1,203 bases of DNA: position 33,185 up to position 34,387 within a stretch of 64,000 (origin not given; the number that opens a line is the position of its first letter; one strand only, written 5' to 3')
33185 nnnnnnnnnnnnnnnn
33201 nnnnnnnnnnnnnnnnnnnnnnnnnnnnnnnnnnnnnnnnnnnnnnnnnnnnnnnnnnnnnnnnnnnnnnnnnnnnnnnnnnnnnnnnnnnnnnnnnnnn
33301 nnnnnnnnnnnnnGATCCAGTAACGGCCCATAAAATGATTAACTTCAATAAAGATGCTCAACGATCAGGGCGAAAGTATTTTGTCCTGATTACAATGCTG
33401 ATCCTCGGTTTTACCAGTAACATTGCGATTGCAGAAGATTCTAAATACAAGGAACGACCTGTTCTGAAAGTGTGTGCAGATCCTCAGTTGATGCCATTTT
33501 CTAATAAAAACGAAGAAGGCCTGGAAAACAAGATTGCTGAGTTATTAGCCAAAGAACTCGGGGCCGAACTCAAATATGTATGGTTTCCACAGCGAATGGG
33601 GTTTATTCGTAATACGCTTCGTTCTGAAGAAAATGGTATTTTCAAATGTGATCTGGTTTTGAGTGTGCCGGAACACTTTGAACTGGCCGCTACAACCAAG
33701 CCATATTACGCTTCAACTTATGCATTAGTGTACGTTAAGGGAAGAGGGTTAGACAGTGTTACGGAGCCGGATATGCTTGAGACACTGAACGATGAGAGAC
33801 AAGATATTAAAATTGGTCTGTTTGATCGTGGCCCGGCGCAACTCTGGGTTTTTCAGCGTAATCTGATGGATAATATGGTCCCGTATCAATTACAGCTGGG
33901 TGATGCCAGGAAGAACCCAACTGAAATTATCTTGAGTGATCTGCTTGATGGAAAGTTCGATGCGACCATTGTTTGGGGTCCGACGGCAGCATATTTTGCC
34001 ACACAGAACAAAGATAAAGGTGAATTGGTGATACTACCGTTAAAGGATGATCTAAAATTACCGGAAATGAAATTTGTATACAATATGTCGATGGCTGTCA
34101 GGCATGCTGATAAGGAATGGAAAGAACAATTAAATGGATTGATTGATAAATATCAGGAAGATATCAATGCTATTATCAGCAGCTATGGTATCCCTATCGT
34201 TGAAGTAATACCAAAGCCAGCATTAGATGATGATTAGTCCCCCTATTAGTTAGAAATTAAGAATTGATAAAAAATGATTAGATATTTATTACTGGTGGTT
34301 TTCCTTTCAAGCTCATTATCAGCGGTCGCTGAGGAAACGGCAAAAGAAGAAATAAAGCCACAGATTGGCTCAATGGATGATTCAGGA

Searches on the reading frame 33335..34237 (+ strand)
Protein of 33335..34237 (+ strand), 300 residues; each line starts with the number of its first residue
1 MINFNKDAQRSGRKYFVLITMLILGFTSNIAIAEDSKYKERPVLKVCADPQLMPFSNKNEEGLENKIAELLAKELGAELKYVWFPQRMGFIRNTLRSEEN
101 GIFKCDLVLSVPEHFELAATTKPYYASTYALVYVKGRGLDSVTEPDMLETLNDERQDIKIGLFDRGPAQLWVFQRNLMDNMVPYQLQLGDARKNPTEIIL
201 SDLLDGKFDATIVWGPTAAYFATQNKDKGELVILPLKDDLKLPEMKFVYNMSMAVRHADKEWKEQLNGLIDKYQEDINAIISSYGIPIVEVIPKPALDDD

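Call 5: search_protein_families(library=pfam, proteins=[window:33335-34237:+])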
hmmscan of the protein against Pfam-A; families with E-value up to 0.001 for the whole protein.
window:33335-34237:+ (300 aa): 1 family
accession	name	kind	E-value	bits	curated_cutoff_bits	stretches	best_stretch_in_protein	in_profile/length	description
PF00497.25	SBP_bac_3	-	1.5e-06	28.4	26.4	1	44-282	1-127/132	Bacterial extracellular solute-binding proteins, family 3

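Call 6: search_protein_families(library=ncbifam, proteins=[window:33335-34237:+], max_evalue=0.01)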
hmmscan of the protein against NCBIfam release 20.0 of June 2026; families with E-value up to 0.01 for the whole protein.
window:33335-34237:+ (300 aa): 3 families
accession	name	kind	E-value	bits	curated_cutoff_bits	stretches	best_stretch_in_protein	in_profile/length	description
TIGR03871.1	ABC_peri_MoxJ_2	subfamily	2.3e-77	259.7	212.15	1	44-289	2-232/232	quinoprotein dehydrogenase-associated putative ABC transporter substrate-binding protein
TIGR03870.1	ABC_MoxJ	equivalog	1.6e-28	99.9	258.1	1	44-288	2-245/246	methanol oxidation system protein MoxJ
NF008112.0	PRK10859.1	equivalog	0.00013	20.6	354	1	36-155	37-151/483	membrane-bound lytic murein transglycosylase MltF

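Call 40: search_solved_structures(query=window:33335-34237:+, max_evalue=0.01)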
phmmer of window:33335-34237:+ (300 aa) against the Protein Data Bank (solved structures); distinct sequences matched with E-value up to 0.01: 5.
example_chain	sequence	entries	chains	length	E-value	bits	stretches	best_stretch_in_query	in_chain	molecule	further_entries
6onp_A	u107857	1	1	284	1.6e-36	129.6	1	39-290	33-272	periplasmic binding protein XoxJ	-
5sv6_A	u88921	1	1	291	1.4e-23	87.2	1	40-288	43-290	Extracellular solute-binding protein, family 3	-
9ism_B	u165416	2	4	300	8.3e-17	64.9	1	38-291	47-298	Methanol oxidation protein MxaJ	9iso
5t0w_A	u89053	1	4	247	0.00054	22.8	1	36-231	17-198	AncCDT-1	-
5tuj_C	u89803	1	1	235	0.00083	22.2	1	39-231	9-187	Ancestral protein CDT-Anc1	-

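Call 96: find_related_loci(query=A4, collection=metagenome_contigs, flank=5000)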
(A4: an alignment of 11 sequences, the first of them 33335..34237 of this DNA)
Query A4 (300 aa) in metagenome_contigs; peptide patterns used: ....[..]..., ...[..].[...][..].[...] (x = any residue, [..] = any of these).
600 stretches matched a pattern (row limit reached: there are more); 478 encode a relative of the query (tblastn E <= 1e-3); the best 80 are kept; 80 distinct loci.
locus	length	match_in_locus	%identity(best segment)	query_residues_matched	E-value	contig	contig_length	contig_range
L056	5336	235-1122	94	1-296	0e+0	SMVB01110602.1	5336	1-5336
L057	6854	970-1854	81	6-300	3e-167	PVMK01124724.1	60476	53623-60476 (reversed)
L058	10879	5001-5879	78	8-300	2e-161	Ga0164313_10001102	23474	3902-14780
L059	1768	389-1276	78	1-296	1e-174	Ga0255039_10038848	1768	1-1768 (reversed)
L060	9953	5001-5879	77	8-300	2e-160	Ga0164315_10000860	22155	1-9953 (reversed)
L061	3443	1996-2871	79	10-300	3e-164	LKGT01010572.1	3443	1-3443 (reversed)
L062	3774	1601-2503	77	6-300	3e-161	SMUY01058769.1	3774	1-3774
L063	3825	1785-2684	77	1-300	8e-161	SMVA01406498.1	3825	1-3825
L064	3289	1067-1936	77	6-294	2e-161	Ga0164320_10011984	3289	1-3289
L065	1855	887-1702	58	15-289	6e-112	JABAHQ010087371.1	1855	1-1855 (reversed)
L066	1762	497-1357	53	13-300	1e-109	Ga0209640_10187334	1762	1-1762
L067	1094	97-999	53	3-300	5e-112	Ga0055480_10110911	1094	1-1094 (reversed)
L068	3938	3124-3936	55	19-290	6e-100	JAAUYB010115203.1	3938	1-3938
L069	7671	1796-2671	56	4-292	7e-99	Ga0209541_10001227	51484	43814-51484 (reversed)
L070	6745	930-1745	56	18-290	4e-98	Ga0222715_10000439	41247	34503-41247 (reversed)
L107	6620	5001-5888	46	9-300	4e-83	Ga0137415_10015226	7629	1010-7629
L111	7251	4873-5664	49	26-290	5e-82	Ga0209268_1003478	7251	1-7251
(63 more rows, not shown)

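Call 100: search_protein_families(library=ncbifam, proteins=[L111:3725-4138:+, L111:4137-4916:+, L111:4920-5729:+, L111:1781-3658:+, L107:3671-4078:+, L107:4077-4682:+], max_evalue=0.001)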
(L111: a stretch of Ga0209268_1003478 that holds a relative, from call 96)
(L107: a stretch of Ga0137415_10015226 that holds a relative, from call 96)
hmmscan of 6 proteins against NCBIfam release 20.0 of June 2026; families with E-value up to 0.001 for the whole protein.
L111:3725-4138:+ (138 aa): 5 families
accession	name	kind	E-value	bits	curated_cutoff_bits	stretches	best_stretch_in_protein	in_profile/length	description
TIGR03874.1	4cys_cytochr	equivalog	5.2e-14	52.2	161.75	1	31-133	15-124/143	c-type cytochrome, methanol metabolism-related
NF045773.1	cytochro_C550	exception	1.9e-07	31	125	1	44-105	45-103/118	cytochrome c550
NF045774.1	cytochro_C551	exception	3.3e-06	27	118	1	19-102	8-90/110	cytochrome c551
NF050122.1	bc1_QcrC_actin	exception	5.9e-05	22.5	200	0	13-77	8-70/253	cytochrome bc1 complex diheme cytochrome c subunit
NF011054.0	PRK14486.1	equivalog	0.00068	19.2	447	1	50-123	217-289/294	putative bifunctional cbb3-type cytochrome c oxidase subunit II/cytochrome c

L111:4137-4916:+ (260 aa): 0 families

L111:4920-5729:+ (270 aa): 0 families

L111:1781-3658:+ (626 aa): 5 families
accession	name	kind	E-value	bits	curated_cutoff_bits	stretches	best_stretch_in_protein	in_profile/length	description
TIGR03075.1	PQQ_enz_alc_DH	subfamily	1e-216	720.6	480.05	1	47-584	6-530/530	PQQ-dependent dehydrogenase, methanol/ethanol family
TIGR04528.1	acido_non_PQQ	subfamily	9.1e-82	275.4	650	1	59-580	3-484/493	acido-empty-quinoprotein group A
TIGR03074.1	PQQ_membr_DH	subfamily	3.8e-45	154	832.65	1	56-421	151-530/783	membrane-bound PQQ-dependent dehydrogenase, glucose/quinate/shikimate family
TIGR03300.1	assembly_YfgL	equivalog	1.5e-08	33.8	285.2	1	105-244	60-176/377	outer membrane protein assembly factor BamB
NF008351.0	PRK11138.1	equivalog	3.9e-07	28.9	423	1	122-242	80-189/394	outer membrane protein assembly factor BamB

L107:3671-4078:+ (136 aa): 4 families
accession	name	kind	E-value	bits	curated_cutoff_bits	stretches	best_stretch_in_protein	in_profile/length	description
TIGR03874.1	4cys_cytochr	equivalog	3e-14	53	161.75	1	28-131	14-124/143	c-type cytochrome, methanol metabolism-related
NF045773.1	cytochro_C550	exception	1.8e-06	27.9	125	1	56-102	58-102/118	cytochrome c550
NF045774.1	cytochro_C551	exception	8.2e-06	25.8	118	1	10-100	8-90/110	cytochrome c551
NF050122.1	bc1_QcrC_actin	exception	0.00046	19.6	200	0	13-73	10-67/253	cytochrome bc1 complex diheme cytochrome c subunit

L107:4077-4682:+ (202 aa): 0 families

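Call 103: search_solved_structures(query=L111:1781-3658:+, max_evalue=1e-50)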
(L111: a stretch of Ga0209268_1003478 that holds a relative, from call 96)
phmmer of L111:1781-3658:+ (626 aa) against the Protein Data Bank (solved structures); distinct sequences matched with E-value up to 1e-50: 21.
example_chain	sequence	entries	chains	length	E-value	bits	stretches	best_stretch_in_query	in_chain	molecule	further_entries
6dam_A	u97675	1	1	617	1.5e-287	958.5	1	36-626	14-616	Lanthanide-dependent methanol dehydrogenase XoxF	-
6oc5_A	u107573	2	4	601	5.4e-278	926.9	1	38-626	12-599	Lanthanide-dependent methanol dehydrogenase XoxF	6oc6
4mae_A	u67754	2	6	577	3.6e-196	656.5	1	49-625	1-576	Methanol dehydrogenase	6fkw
4tqo_B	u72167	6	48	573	1.3e-195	654.7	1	49-625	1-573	Methanol dehydrogenase protein, large subunit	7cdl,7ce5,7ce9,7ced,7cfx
1g72_A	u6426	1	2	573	2e-188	631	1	57-625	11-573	METHANOL DEHYDROGENASE HEAVY SUBUNIT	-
2ad6_A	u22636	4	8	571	3.1e-188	630.3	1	59-625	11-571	Methanol dehydrogenase subunit 1 | METHANOL DEHYDROGENASE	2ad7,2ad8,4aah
9ism_A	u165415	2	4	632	7.9e-188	629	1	36-625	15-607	Methanol dehydrogenase, alpha subunit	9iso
2d0v_A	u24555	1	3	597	5.6e-187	626.2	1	49-625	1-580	methanol dehydrogenase large subunit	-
1lrw_A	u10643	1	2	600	4.3e-186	623.3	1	49-625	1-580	methanol dehydrogenase subunit 1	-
5xm3_A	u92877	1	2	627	6.8e-186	622.6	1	37-625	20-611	Glucose dehydrogenase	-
1h4i_A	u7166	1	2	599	5.9e-185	619.5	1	49-625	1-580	METHANOL DEHYDROGENASE SUBUNIT 1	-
1w6s_A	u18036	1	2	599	7.3e-185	619.2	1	49-625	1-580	METHANOL DEHYDROGENASE SUBUNIT 1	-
1h4j_A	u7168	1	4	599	1.9e-184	617.8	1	49-625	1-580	Methanol dehydrogenase [cytochrome c] subunit 1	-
7o6z_A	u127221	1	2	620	1.5e-169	568.6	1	35-605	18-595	Methanol dehydrogenase (Cytochrome c) subunit 1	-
6zcv_A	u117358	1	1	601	7.7e-98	331.6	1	39-592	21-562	Quinoprotein ethanol dehydrogenase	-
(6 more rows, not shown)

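Call 110: search_dna_similar(query=window:33335-34237:+, collection=plasmids, mode=protein, max_rows=15)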
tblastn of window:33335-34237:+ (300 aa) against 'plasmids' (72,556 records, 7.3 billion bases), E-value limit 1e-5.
Records with a match: 149; places in all: 153; records where one place covers at least 80% of the query: 145.
Best place of each record, by identity: <60% 149.
By first word of the organism name: Sinorhizobium 82; Azospirillum 11; Rhizobium 9; Paraburkholderia 8; Mesorhizobium 6; Phyllobacterium 4; Sagittula 3; Paracoccus 3; Microvirga 2; Bradyrhizobium 2; and 15 more.
By predicted mobility (MOB-suite, as given by PLSDB): non-mobilizable 69; mobilizable 61; conjugative 19.
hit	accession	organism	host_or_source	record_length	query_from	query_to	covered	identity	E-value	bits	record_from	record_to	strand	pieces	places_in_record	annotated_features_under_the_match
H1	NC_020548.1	Azoarcus sp. KH32C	-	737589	13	289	92%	40.1%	3e-52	191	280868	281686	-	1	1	quinoprotein dehydrogenase-associated putative ABC transporter ...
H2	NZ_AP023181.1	Paraburkholderia sp. PGU19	Physopelta gutta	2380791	10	299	97%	37.0%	2e-54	197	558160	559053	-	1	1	none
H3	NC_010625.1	Paraburkholderia phymatum STM815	-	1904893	43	299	86%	41.2%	7e-55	198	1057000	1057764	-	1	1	record has no annotation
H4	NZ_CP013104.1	Paraburkholderia caribensis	-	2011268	43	299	86%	40.8%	1e-55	200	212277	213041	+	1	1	none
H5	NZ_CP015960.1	Paraburkholderia caribensis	Mimosa,single cell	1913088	43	299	86%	40.8%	2e-55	200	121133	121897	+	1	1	none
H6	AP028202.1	Paraburkholderia largidicola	Physopelta gutta,midgut,Midgut crypts ...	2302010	43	299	86%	40.8%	4e-55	199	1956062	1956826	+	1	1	substrate-binding domain-containing protein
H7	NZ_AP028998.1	Paraburkholderia sp. 22B1P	-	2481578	43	299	86%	40.8%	4e-55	199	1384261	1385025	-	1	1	none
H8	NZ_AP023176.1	Paraburkholderia largidicola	Physopelta gutta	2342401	43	299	86%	40.8%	4e-55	199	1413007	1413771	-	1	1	none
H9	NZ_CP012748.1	Paraburkholderia caribensis MBA4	soil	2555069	43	299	86%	40.4%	3e-55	199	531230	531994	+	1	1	none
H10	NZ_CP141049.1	Microvirga lotononidis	-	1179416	19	295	92%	37.4%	3e-45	171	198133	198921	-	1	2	none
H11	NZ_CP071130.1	Caballeronia sp. M1242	Homo sapiens,ETA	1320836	43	293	84%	40.6%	2e-52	191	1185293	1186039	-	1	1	none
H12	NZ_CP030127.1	Indioceanicola profundi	sediment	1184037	43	291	83%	40.9%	3e-46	173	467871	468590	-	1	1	none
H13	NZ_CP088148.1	Mesorhizobium ciceri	Cicer arietinum L.,cell culture,radical ...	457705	10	297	96%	35.0%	4e-37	147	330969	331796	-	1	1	substrate-binding domain-containing protein | c-type cytochrome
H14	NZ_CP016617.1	Microvirga ossetica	Vicia alpestris,cell culture,nodules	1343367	17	290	91%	36.7%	2e-44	168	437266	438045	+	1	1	none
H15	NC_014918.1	Mesorhizobium ciceri biovar biserrulae WSM1271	-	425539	10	296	96%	34.8%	1e-36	145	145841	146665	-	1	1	substrate-binding domain-containing protein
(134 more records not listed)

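Call 111: get_annotated_region(hit=H1, flank=5000)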
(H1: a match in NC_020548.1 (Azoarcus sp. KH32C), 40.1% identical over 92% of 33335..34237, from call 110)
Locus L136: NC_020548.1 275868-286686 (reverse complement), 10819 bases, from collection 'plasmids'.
description: Azoarcus sp. KH32C plasmid pAZKH, complete sequence
organism: Azoarcus sp. KH32C (NCBI taxid 748247)
taxonomy: Bacteria; Pseudomonadota; Betaproteobacteria; Rhodocyclales; Zoogloeaceae; Azoarcus; Azoarcus sp. KH32C
host: -; source: -; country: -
typing (MOB-suite, as given by PLSDB): mobilizable; replicon rep_cluster_432; relaxase MOBP
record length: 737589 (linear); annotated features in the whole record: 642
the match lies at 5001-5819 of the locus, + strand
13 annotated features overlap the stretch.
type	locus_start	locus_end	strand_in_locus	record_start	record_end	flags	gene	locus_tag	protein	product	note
CDS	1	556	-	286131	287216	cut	-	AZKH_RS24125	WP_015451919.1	hydantoinase/oxoprolinase family protein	-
CDS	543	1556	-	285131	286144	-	-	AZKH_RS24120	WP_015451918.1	ATP-grasp domain-containing protein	-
CDS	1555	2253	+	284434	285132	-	-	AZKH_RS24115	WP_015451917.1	HisA/HisF-related TIM barrel protein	GO:0000105 - histidine biosynthetic process [Evidence IEA]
CDS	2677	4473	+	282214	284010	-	-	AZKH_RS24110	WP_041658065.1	methanol/ethanol family PQQ-dependent dehydrogenase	-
CDS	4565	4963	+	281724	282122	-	-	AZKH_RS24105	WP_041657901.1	cytochrome c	-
CDS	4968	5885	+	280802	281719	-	-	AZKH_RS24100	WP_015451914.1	quinoprotein dehydrogenase-associated putative ABC transporter substrate-binding protein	-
CDS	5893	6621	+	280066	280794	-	-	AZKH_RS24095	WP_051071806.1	hypothetical protein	-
CDS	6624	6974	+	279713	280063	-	-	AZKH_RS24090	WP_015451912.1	hypothetical protein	-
CDS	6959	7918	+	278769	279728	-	-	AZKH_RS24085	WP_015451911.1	quinoprotein relay system zinc metallohydrolase 2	-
CDS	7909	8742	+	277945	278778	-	-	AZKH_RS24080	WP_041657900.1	quinoprotein dehydrogenase-associated SoxYZ-like carrier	-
CDS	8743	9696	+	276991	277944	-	-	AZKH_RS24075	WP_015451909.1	MBL fold metallo-hydrolase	-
CDS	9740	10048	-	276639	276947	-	-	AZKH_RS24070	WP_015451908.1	hypothetical protein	-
CDS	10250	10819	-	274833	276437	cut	-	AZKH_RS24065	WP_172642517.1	ATP-binding protein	-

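Call 112: get_annotated_region(hit=H6, flank=5000)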
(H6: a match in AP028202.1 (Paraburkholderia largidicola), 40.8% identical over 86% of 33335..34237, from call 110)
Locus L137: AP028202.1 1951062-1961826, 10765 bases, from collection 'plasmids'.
description: Paraburkholderia sp. F2 plasmid PPGUF2_p1 DNA, complete genome
organism: Paraburkholderia largidicola (NCBI taxid 3014751)
taxonomy: Bacteria; Pseudomonadota; Betaproteobacteria; Burkholderiales; Burkholderiaceae; Paraburkholderia; Paraburkholderia largidicola
host: -; source: Physopelta gutta,midgut,Midgut crypts of sting bug Physopelta gutta; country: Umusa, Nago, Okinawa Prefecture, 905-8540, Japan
typing (MOB-suite, as given by PLSDB): non-mobilizable
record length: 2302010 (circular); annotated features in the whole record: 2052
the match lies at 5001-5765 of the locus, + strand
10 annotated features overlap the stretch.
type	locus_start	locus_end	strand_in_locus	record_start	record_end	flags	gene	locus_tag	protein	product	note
CDS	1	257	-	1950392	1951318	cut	-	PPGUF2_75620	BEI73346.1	methylenetetrahydromethanopterin dehydrogenase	-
CDS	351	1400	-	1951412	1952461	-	-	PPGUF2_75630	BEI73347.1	beta-ribofuranosylaminobenzene 5'-phosphate synthase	-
CDS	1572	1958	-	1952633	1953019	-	-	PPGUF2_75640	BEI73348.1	4a-hydroxytetrahydrobiopterin dehydratase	-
CDS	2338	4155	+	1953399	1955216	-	-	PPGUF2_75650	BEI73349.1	methanol/ethanol family PQQ-dependent dehydrogenase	-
CDS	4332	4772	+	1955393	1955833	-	-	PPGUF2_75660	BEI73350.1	hypothetical protein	-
CDS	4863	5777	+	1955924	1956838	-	-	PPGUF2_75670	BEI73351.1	substrate-binding domain-containing protein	-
CDS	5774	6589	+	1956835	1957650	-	-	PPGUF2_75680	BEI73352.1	hypothetical protein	-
CDS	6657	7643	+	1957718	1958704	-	-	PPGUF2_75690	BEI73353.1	LysR family transcriptional regulator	-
CDS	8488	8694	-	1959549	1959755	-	-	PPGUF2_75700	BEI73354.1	YbdD/YjiX family protein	-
CDS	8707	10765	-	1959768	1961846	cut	-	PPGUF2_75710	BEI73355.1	carbon starvation CstA family protein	-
